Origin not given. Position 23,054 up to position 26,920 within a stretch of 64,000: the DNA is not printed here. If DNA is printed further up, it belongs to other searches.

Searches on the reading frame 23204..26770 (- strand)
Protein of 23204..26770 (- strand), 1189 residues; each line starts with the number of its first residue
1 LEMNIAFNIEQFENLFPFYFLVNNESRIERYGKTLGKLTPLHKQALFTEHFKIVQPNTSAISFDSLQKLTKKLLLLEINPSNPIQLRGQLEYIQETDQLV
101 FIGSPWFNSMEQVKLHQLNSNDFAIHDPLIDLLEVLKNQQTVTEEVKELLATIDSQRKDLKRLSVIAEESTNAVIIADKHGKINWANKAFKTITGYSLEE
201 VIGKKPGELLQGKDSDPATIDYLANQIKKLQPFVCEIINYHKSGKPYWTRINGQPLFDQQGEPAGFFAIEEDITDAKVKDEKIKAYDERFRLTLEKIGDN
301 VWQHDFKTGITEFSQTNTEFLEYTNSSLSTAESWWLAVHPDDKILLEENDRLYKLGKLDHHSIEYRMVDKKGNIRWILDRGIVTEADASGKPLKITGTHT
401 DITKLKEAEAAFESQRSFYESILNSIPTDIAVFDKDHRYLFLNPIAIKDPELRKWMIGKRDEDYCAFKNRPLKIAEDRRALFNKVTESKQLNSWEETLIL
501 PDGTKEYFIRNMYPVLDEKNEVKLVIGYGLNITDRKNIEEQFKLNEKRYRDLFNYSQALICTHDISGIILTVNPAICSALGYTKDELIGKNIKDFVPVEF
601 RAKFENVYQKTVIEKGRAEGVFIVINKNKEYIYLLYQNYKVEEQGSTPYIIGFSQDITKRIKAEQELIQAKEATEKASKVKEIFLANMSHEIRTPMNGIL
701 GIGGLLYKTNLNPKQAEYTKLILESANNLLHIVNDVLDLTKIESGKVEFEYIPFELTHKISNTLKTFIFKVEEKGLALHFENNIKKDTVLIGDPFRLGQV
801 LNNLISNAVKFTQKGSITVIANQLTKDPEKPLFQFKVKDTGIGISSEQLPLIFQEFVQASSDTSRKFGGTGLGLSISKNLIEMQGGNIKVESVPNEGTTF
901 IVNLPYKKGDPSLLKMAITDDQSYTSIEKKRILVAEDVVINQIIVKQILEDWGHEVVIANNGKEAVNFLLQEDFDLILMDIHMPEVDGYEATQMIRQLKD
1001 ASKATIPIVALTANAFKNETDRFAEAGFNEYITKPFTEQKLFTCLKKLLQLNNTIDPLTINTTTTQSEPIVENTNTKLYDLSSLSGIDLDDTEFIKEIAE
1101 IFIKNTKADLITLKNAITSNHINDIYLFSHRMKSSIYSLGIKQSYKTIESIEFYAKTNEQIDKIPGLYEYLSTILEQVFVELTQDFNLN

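Call 52: search_protein_families(library=pfam, proteins=[window:23204-26770:-], max_evalue=0.00001)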
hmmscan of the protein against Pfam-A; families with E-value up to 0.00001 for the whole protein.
window:23204-26770:- (1189 aa): 9 families
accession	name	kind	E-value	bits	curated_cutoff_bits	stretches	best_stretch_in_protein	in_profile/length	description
PF13426.13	PAS_9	-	2e-38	131.2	27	2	172-275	2-103/103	PAS domain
PF00989.32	PAS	-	1e-31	109.7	22.6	2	162-273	2-113/113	PAS fold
PF08447.18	PAS_3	-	1e-30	106.3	25.6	3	314-399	5-89/89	PAS fold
PF08448.16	PAS_4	-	1e-28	100.2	23.1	3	169-277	3-109/110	PAS fold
PF02518.31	HATPase_c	-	9.2e-28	97.3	26.4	1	792-907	1-110/111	Histidine kinase-, DNA gyrase B-, and HSP90-like ATPase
PF00072.30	Response_reg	-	6.9e-25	87.8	30.2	1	932-1044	1-109/111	Response regulator receiver domain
PF00512.31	HisKA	-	8.4e-20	71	26.9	1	681-745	2-66/66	His Kinase A (phospho-acceptor) domain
PF07701.20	HNOBA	-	2.1e-19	70.4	23.4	2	81-160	111-186/216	Heme NO binding associated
PF13188.13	PAS_8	-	2.5e-15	56.2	21.8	1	162-219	2-56/65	PAS domain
